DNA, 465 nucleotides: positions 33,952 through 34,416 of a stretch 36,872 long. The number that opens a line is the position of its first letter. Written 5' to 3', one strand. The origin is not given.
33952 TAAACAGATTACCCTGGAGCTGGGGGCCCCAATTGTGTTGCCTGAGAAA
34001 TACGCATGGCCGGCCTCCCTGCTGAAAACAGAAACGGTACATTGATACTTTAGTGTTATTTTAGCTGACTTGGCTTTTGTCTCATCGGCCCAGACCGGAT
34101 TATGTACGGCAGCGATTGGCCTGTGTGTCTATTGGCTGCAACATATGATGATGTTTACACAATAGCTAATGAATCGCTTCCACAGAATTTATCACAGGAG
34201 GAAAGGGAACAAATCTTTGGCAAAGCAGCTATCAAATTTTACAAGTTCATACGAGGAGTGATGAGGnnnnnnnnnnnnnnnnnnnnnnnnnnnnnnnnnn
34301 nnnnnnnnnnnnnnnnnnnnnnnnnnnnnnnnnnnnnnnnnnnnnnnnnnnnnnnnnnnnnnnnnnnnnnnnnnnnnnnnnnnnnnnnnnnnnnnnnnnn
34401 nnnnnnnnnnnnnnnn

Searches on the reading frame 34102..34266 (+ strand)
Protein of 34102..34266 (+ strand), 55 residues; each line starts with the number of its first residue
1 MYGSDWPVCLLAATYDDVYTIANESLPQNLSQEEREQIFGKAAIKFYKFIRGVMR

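Call 60: search_protein_families(library=pfam, proteins=[window:34102-34266:+], max_evalue=0.1)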
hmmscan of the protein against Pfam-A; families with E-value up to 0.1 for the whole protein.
window:34102-34266:+ (55 aa): 1 family
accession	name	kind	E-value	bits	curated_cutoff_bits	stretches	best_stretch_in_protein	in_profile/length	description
PF04909.20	Amidohydro_2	-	3.4e-10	40.6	26.4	1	1-49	242-289/289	Amidohydrolase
